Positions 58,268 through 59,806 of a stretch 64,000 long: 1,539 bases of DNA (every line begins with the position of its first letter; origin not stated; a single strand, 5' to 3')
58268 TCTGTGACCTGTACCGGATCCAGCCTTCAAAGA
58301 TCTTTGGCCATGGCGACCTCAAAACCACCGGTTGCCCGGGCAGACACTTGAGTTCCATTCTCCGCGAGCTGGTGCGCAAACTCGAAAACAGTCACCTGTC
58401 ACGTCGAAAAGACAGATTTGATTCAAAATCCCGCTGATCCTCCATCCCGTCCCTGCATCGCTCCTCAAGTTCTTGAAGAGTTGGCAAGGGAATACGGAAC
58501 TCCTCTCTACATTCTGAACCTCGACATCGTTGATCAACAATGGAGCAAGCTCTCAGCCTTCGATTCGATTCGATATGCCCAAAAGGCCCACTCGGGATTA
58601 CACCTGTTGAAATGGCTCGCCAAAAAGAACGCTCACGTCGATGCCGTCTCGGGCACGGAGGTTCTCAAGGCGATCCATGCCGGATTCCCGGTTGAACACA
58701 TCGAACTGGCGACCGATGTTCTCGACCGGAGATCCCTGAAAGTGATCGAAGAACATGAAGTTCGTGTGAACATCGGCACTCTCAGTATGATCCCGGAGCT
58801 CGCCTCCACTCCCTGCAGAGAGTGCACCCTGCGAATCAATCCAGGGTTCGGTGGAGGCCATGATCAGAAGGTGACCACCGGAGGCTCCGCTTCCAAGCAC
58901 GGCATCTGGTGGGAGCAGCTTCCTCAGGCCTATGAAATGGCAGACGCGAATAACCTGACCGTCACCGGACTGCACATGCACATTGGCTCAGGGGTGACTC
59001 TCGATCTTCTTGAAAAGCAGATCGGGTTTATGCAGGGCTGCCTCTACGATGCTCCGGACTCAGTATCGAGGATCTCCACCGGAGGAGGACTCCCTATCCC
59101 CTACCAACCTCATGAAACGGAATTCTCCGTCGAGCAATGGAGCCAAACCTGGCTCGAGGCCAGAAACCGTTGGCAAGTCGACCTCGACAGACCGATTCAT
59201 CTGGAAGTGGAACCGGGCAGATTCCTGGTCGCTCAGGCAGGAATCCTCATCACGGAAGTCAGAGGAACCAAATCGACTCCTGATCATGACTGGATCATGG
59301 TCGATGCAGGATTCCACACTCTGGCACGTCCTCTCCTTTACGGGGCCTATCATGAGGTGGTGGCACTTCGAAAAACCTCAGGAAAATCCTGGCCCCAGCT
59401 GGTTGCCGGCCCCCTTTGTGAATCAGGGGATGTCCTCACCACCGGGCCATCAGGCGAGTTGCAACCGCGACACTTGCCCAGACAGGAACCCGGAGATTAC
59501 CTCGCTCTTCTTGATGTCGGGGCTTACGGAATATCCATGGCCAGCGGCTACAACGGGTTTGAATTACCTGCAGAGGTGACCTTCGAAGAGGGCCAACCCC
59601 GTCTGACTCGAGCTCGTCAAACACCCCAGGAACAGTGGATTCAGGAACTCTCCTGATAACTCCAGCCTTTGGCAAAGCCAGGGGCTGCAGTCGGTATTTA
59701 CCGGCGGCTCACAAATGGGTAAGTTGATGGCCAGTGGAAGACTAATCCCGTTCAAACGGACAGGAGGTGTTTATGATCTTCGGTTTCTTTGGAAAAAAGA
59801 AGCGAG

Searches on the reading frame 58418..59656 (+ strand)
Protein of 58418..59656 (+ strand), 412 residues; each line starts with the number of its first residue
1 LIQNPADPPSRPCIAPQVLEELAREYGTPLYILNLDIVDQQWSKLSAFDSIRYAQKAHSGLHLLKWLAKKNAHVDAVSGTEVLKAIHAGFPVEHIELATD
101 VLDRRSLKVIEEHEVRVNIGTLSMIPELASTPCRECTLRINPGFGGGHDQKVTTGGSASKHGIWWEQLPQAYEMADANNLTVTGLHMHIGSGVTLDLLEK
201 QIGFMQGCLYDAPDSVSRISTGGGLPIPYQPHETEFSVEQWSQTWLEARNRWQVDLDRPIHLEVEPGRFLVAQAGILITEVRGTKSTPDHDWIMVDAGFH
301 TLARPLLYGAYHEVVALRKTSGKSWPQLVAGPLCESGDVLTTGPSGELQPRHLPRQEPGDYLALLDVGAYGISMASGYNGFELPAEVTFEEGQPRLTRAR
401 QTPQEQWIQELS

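Call 73: search_protein_families(library=pfam, proteins=[window:58418-59656:+], max_evalue=0.00001)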
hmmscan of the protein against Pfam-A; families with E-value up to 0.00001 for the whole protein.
window:58418-59656:+ (412 aa): 2 families
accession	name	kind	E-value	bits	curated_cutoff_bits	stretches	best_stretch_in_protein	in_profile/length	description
PF02784.22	Orn_Arg_deC_N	-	1e-35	123.7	23.4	1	41-272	10-247/247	Pyridoxal-dependent decarboxylase, pyridoxal binding domain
PF00278.28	Orn_DAP_Arg_deC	-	9.7e-19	67.9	23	1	269-368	5-95/95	Pyridoxal-dependent decarboxylase, C-terminal sheet domain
